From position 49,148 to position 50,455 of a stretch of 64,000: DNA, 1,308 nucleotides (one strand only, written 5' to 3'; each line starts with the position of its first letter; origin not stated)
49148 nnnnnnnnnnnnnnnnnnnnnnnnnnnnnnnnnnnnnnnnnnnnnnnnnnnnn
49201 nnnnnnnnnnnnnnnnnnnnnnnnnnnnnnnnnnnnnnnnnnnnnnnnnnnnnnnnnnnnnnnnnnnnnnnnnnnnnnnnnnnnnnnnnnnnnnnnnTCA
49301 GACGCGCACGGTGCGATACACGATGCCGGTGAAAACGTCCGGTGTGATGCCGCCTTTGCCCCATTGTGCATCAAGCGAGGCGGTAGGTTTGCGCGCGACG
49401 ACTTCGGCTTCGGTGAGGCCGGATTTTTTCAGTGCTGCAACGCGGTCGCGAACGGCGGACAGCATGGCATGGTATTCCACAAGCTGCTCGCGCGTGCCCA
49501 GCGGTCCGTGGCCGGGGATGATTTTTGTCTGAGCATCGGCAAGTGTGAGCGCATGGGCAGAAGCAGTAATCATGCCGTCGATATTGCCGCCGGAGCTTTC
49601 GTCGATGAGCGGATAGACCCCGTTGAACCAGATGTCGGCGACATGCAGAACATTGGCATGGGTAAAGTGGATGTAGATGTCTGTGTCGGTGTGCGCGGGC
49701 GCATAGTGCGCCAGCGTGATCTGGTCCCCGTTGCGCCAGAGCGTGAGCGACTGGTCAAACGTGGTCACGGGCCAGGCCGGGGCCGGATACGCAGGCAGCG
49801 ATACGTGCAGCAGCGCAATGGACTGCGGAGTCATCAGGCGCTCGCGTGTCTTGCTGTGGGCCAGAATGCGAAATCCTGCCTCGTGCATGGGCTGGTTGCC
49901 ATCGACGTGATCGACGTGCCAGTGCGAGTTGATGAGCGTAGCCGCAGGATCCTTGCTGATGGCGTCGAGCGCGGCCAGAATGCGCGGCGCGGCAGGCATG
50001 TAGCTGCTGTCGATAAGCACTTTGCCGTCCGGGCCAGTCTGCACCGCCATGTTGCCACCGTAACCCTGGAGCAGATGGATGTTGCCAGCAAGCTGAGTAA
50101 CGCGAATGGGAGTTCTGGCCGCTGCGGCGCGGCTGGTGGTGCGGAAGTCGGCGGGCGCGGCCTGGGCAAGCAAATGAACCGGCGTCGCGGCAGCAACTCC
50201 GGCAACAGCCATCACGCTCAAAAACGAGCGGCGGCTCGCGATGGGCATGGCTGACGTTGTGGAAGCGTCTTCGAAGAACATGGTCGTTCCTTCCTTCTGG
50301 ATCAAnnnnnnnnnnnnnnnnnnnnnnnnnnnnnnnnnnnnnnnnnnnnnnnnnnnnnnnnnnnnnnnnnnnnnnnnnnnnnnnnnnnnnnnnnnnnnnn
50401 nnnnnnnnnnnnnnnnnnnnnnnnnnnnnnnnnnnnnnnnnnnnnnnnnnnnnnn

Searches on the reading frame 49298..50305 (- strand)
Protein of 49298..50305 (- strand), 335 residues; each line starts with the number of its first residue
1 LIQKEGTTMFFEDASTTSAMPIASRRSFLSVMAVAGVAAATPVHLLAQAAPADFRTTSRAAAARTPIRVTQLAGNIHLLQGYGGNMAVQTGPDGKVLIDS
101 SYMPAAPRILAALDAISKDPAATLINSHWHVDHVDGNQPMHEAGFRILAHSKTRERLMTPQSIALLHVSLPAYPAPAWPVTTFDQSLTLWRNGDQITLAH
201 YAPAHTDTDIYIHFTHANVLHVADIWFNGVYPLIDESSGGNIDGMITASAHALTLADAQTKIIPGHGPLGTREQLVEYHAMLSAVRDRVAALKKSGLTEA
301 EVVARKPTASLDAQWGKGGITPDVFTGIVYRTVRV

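Call 3: search_protein_families(library=pfam, proteins=[window:49298-50305:-], max_evalue=0.01)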
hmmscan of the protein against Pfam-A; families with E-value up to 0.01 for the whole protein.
window:49298-50305:- (335 aa): 1 family
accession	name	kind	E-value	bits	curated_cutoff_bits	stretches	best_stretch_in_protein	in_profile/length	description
PF00753.33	Lactamase_B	-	8.8e-11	42.5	22.7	1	83-239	5-162/196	Metallo-beta-lactamase superfamily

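Call 82: search_solved_structures(query=window:49298-50305:-, max_evalue=0.001)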
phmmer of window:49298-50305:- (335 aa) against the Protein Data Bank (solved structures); distinct sequences matched with E-value up to 0.001: 14.
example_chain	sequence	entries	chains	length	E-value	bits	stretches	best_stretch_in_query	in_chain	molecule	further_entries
3sw3_A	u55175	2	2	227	1.4e-10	44.4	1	68-226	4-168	Beta-lactamase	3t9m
1x8h_A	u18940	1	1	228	6.1e-10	42.3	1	68-223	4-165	Beta-lactamase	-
1x8i_A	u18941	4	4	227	6.1e-10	42.3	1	68-222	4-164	Beta-lactamase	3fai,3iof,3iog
1x8g_A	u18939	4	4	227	7.8e-10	42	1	68-221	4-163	Beta-lactamase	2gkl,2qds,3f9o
8d2z_A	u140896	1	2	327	1.7e-07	34.3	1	64-271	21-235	Metallo-beta-lactamase superfamily protein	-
5iqk_A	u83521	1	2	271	4.9e-06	29.5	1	71-163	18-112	beta-lactamase Rm3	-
6dr8_A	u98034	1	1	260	5.2e-05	26.1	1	88-238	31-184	Beta-lactamase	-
6auf_B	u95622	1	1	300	0.00012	24.9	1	47-157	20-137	Beta-lactamase-like protein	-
5ew0_A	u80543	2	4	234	0.00019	24.3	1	83-221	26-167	Beta-lactamase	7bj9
3q6v_A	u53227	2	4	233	0.00019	24.2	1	84-221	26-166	Beta-lactamase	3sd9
8hxn_A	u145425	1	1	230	0.00021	24.2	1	84-221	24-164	Beta-lactamase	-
2zwr_A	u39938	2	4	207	0.00033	23.5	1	87-270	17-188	Metallo-beta-lactamase superfamily protein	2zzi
6nc5_A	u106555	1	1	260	0.00066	22.5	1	88-238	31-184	Beta-lactamase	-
6dqh_A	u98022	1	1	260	0.00088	22.1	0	88-237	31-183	Beta-lactamase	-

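Call 83: search_protein_families(library=ncbifam, proteins=[window:49298-50305:-], max_evalue=0.001)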
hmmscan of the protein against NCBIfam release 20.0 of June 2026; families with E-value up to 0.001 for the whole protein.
window:49298-50305:- (335 aa): 18 families
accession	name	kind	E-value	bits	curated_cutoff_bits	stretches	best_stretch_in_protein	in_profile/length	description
TIGR04559.1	SoxH_rel_PQQ_2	hypoth_equivalog_domain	1.1e-19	71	280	1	85-297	31-245/283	quinoprotein relay system zinc metallohydrolase 2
TIGR04558.1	SoxH_rel_PQQ_1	hypoth_equivalog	8.4e-12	44.8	300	1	85-309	35-257/285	quinoprotein relay system zinc metallohydrolase 1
NF012229.1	bla_class_B_core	domain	2.1e-11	44.2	100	1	86-210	18-134/139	metallo-beta-lactamase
NF033088.2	bla_subclass_B1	equivalog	3.8e-09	36.5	200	1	85-277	32-211/217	subclass B1 metallo-beta-lactamase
NF038046.1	blaCVI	exception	6.8e-09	35.6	575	1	58-222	16-186/255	CVI family subclass B2 metallo-beta-lactamase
NF000329.2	bla_B2_CphA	exception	9.3e-09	35.3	500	1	67-222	29-190/253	CphA family subclass B2 metallo-beta-lactamase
NF033087.1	bla_subclass_B2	equivalog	1.4e-08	34.8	240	1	84-221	22-162/221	subclass B2 metallo-beta-lactamase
NF040470.1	blaEAM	exception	4.7e-07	29.1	660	1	66-159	63-159/318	EAM family subclass B3 metallo-beta-lactamase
NF000459.2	blaSPG-1_fam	exception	1.6e-05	24.2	550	1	35-138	9-107/285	SPG-1 family subclass B3 metallo-beta-lactamase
NF033105.1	bla_subclass_B3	equivalog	1.8e-05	24.2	240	1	65-163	4-105/257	subclass B3 metallo-beta-lactamase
NF047896.1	blaMIM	exception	1.8e-05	24.2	640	1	65-152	51-141/306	MIM family subclass B3 metallo-beta-lactamase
NF000440.2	blaTHIN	exception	3.7e-05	22.9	700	1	30-141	13-121/316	THIN family subclass B3 metallo-beta-lactamase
NF038166.1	blaYEM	exception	5e-05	23.1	535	1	67-221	23-183/246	YEM family subclass B2 metallo-beta-lactamase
NF047925.1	pyridox_lacton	equivalog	0.00039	20.3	325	1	110-166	76-132/268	4-pyridoxolactonase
NF040874.1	blaPJM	exception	0.00045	19.9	630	1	32-136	7-112/301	PJM family subclass B3 metallo-beta-lactamase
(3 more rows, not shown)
